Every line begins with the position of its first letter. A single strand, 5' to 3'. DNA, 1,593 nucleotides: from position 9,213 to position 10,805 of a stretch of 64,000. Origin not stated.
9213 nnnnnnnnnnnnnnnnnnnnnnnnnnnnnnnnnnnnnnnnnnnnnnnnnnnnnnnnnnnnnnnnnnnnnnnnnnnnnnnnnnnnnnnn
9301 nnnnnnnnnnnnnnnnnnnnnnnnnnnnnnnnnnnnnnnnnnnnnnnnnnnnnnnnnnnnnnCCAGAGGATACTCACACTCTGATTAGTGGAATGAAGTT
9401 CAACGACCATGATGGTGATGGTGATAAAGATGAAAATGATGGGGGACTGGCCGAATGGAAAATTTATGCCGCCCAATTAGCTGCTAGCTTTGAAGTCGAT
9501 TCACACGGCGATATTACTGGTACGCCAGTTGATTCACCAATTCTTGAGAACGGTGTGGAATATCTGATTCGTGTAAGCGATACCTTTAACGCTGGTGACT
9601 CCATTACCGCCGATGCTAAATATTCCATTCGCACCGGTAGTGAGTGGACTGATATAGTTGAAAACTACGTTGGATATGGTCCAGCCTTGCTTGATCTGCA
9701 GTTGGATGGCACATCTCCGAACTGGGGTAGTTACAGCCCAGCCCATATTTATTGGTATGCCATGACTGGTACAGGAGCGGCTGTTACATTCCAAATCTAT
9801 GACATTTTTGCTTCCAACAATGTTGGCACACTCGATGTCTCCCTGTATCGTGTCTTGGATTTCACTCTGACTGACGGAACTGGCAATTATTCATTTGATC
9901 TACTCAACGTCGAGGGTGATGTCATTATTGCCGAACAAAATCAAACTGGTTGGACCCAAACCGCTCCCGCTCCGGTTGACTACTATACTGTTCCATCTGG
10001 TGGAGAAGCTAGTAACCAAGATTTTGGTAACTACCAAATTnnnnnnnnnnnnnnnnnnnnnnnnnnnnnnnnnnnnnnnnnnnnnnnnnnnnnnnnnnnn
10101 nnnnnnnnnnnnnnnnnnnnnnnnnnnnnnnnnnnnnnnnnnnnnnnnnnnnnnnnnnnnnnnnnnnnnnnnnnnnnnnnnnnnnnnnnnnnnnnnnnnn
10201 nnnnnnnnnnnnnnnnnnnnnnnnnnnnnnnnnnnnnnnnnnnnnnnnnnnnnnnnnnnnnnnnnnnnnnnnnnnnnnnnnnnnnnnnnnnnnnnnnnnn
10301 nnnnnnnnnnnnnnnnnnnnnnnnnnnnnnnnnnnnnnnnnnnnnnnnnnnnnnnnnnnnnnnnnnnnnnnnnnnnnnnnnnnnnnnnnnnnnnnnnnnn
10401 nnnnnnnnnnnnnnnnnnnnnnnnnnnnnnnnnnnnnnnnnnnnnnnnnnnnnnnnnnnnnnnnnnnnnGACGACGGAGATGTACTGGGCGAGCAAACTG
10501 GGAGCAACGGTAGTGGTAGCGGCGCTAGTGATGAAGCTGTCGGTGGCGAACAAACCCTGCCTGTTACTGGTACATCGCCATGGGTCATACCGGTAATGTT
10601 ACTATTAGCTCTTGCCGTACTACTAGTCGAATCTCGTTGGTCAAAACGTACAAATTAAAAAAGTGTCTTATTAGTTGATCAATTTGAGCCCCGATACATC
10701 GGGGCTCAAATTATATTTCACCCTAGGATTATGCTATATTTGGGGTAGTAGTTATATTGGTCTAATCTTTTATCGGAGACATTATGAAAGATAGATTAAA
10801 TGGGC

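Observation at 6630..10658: Giant LPXTG-sorted adhesin-like protein (PA14 + DUF11 + SdrD-B repeats) with its sortase 33 kb away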

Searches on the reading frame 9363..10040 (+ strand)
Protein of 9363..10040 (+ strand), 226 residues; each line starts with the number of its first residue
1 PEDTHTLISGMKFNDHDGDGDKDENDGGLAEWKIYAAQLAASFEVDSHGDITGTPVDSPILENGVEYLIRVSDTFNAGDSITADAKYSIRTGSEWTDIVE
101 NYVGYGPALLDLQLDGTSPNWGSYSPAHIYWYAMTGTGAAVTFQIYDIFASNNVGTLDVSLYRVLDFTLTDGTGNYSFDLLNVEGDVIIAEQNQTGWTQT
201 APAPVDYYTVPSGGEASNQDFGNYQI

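Call 48: search_protein_families(library=pfam, proteins=[window:9363-10040:+], max_evalue=1)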
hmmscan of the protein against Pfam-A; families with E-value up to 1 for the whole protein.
window:9363-10040:+ (226 aa): 1 family
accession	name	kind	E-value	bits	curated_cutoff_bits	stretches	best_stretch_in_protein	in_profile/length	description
PF17210.9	SdrD_B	-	0.085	13.5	29.7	0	164-203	38-76/112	SdrD B-like domain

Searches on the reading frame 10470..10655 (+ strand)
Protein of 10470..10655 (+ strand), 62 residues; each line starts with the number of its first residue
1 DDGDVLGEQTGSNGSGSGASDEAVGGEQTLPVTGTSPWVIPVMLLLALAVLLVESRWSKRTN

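Call 57: search_protein_families(library=ncbifam, proteins=[window:10470-10655:+], max_evalue=10)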
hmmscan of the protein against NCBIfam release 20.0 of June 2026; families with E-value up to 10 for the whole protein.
seq(62 aa): 0 families

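Call 58: search_protein_families(library=pfam, proteins=[window:10470-10655:+], max_evalue=10)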
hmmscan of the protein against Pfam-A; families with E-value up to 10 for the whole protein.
seq(62 aa): 0 families

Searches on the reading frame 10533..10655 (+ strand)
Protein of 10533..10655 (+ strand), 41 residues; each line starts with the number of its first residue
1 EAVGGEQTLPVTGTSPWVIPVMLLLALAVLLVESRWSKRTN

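Call 57: search_protein_families(library=ncbifam, proteins=[window:10533-10655:+], max_evalue=10)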
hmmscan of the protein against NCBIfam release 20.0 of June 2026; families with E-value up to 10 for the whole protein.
seq(41 aa): 2 families
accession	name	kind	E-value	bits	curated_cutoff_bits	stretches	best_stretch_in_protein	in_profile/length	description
NF033191.4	JDVT-CTERM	domain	0.041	13.8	27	1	15-31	14-30/35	JDVT-CTERM domain-containing protein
TIGR03024.1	arch_PEF_CTERM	domain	0.43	10.9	23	1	16-31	8-21/25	PEF-CTERM sorting domain-containing protein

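Call 58: search_protein_families(library=pfam, proteins=[window:10533-10655:+], max_evalue=10)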
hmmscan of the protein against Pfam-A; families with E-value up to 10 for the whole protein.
seq(41 aa): 0 families
